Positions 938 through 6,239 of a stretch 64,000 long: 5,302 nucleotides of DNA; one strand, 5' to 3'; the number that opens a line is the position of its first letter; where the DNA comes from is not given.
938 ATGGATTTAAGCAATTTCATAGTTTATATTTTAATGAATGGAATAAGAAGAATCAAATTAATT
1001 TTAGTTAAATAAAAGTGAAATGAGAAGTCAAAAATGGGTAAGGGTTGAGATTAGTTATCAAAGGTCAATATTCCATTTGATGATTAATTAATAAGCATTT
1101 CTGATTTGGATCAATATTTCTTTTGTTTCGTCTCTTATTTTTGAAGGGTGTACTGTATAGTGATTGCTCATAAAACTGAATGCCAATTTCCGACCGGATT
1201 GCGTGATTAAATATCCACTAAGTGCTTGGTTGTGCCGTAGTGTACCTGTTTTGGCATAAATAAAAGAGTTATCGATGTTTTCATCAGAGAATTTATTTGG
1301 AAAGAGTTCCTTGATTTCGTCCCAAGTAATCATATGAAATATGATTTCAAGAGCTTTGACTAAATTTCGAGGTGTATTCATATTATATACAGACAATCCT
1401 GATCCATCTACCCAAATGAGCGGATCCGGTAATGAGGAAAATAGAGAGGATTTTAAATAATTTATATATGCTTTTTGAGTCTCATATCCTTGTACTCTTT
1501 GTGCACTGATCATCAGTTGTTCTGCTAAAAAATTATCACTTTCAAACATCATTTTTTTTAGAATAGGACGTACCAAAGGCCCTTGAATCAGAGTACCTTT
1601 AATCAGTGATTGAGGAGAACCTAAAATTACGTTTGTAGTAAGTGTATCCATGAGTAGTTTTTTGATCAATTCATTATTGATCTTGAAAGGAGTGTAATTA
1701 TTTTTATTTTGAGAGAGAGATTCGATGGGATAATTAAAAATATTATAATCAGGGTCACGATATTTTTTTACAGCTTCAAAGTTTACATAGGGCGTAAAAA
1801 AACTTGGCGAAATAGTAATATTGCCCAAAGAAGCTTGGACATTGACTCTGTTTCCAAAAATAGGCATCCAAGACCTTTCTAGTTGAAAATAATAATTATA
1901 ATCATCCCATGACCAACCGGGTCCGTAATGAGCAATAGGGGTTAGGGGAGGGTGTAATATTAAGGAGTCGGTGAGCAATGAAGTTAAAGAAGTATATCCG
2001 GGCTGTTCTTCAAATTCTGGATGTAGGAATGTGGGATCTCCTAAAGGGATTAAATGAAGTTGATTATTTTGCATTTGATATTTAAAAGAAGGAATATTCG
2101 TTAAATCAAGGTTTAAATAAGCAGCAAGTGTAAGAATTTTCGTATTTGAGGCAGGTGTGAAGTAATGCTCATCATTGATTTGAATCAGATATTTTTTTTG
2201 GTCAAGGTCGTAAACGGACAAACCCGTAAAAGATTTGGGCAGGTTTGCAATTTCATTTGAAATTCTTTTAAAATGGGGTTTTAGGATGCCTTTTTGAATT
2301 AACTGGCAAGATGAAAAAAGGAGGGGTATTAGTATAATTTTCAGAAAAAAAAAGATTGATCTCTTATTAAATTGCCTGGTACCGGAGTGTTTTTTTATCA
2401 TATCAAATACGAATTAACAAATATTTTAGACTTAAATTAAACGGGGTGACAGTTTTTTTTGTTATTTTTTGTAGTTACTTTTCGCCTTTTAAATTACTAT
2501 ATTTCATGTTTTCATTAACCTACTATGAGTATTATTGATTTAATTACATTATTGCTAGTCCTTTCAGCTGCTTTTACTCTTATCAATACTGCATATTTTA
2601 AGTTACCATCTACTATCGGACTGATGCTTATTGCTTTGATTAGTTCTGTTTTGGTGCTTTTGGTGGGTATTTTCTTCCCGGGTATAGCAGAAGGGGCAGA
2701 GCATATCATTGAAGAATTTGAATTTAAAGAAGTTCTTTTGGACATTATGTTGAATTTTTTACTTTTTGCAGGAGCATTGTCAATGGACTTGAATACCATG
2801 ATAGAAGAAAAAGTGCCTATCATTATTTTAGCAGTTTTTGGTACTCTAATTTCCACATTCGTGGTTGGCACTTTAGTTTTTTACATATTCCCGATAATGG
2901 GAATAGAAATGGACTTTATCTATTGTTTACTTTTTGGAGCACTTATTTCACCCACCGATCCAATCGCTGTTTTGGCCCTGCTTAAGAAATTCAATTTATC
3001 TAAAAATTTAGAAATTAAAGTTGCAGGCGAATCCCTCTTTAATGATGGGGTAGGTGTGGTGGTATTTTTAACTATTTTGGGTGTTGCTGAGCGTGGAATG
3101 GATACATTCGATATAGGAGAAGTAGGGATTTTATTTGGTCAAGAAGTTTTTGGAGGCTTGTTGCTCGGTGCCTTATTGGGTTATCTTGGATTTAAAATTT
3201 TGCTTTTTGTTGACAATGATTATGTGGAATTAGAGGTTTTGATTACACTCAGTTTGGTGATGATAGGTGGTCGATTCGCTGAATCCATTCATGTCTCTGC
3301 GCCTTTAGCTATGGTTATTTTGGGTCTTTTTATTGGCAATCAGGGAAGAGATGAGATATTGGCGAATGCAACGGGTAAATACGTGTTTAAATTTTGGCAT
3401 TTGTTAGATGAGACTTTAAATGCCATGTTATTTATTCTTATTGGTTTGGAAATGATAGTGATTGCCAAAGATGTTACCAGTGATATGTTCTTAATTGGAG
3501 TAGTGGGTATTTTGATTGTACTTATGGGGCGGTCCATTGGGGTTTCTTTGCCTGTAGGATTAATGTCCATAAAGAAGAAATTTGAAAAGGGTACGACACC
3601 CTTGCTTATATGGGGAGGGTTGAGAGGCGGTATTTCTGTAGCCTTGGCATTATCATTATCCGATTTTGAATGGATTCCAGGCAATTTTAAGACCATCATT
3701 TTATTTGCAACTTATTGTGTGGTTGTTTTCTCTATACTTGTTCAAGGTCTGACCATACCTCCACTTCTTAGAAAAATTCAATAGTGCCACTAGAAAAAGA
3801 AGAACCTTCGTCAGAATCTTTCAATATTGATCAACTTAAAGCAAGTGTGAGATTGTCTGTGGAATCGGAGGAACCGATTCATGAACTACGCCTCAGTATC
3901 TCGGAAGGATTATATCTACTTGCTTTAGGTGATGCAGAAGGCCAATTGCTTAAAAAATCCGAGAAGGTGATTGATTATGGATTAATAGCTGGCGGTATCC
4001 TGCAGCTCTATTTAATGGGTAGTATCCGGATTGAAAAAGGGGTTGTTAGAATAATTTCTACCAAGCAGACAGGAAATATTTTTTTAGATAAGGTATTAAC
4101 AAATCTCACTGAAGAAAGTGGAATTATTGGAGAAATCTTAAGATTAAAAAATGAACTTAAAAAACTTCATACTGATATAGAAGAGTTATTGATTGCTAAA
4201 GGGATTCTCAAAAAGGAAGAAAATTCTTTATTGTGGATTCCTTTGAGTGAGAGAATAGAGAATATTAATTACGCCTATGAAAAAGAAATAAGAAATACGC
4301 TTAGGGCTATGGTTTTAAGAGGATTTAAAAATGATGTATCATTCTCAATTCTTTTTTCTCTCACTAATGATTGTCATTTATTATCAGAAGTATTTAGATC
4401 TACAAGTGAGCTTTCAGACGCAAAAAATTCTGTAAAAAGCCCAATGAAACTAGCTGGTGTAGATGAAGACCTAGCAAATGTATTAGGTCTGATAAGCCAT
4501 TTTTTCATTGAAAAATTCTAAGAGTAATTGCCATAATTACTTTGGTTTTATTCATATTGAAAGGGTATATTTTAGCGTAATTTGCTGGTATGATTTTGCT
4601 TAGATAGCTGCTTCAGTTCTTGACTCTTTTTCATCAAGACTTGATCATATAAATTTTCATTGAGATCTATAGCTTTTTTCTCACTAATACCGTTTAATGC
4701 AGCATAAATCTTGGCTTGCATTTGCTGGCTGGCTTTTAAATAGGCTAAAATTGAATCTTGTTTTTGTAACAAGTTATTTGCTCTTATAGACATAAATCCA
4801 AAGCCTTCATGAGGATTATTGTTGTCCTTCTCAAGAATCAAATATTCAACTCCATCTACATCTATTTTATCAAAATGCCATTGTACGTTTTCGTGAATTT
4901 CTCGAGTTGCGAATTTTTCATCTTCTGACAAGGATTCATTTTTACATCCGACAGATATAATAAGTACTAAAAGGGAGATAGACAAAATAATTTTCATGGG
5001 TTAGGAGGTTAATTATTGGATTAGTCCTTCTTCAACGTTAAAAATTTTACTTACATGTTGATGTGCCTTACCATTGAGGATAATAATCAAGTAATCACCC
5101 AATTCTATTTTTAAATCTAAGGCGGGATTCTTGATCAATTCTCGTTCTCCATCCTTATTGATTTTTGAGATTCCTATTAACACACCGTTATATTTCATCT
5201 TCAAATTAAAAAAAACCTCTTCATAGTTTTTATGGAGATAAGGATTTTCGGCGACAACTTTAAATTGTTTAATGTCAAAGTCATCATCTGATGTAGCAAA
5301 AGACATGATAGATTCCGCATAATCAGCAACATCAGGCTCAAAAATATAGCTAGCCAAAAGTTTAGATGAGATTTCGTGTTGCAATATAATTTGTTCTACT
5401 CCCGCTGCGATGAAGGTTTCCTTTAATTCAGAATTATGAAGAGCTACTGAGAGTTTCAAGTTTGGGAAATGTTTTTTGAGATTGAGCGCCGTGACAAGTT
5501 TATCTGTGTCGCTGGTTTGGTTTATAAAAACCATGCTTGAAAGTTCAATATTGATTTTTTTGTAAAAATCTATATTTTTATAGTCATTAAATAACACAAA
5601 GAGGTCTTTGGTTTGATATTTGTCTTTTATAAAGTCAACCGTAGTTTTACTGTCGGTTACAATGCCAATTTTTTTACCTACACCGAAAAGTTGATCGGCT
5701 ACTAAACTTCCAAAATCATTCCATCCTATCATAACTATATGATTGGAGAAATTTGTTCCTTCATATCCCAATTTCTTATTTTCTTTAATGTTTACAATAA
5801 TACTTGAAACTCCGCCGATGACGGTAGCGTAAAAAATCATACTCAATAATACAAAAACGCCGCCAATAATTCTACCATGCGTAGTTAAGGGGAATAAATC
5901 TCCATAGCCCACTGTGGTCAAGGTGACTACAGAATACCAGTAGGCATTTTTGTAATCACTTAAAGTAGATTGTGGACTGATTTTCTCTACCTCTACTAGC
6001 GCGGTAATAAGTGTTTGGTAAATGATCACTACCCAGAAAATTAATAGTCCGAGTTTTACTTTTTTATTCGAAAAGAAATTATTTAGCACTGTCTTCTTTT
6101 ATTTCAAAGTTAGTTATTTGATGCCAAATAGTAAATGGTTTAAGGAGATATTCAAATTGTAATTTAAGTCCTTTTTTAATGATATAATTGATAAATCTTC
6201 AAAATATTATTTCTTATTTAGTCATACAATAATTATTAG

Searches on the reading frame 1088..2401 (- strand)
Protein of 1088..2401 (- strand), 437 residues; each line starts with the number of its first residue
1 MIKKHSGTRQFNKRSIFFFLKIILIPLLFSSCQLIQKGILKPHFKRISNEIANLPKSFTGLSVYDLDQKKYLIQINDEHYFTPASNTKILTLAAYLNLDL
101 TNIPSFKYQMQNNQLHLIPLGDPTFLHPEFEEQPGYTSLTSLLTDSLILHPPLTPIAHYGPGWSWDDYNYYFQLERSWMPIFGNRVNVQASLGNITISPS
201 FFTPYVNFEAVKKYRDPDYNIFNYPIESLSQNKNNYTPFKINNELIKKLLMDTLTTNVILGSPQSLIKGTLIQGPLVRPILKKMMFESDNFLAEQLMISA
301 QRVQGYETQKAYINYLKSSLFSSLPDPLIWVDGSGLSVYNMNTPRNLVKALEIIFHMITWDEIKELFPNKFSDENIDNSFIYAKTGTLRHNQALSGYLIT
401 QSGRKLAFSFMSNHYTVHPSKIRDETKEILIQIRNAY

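Call 7: search_protein_families(library=pfam, proteins=[window:1088-2401:-], max_evalue=0.001)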
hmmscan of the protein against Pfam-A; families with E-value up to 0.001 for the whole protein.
window:1088-2401:- (437 aa): 2 families
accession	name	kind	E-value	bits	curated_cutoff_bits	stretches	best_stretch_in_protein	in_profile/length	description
PF02113.21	Peptidase_S13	-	3.1e-28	99.1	22.8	2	279-429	276-440/444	D-Ala-D-Ala carboxypeptidase 3 (S13) family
PF13354.11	Beta-lactamase2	-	7e-05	22.7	22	0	60-97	1-37/214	Beta-lactamase enzyme family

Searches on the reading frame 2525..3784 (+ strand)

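Call 7: search_protein_families(library=pfam, proteins=[window:2525-3784:+], max_evalue=0.001)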
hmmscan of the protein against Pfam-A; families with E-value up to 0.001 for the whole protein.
window:2525-3784:+ (419 aa): 1 family
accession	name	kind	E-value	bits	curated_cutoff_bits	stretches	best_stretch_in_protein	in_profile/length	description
PF00999.27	Na_H_Exchanger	-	1.4e-54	185.9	26.2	1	13-417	2-375/375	Sodium/hydrogen exchanger, transmembrane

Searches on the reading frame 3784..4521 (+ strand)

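Call 7: search_protein_families(library=pfam, proteins=[window:3784-4521:+], max_evalue=0.001)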
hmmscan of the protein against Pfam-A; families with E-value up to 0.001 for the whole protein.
window:3784-4521:+ (245 aa): 1 family
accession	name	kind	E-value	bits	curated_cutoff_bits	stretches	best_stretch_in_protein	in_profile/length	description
PF05719.16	GPP34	-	2.1e-21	77.3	29.1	1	40-218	2-180/201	Golgi phosphoprotein 3 (GPP34)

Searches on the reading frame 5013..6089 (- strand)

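Call 7: search_protein_families(library=pfam, proteins=[window:5013-6089:-], max_evalue=0.001)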
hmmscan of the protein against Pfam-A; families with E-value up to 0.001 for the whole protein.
window:5013-6089:- (358 aa): 4 families
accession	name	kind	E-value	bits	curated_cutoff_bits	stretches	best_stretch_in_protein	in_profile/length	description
PF07885.22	Ion_trans_2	-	1.7e-11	44.2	22.5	1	20-98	5-77/79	Ion channel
PF02254.24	TrkA_N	-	2.1e-10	41.3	23.8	1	118-235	1-114/116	TrkA-N domain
PF00520.37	Ion_trans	-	4.7e-10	39.5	25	1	12-105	131-240/241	Ion transport protein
PF00060.32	Lig_chan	-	0.00053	20.3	30.8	1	19-100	5-96/146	Ligand-gated ion channel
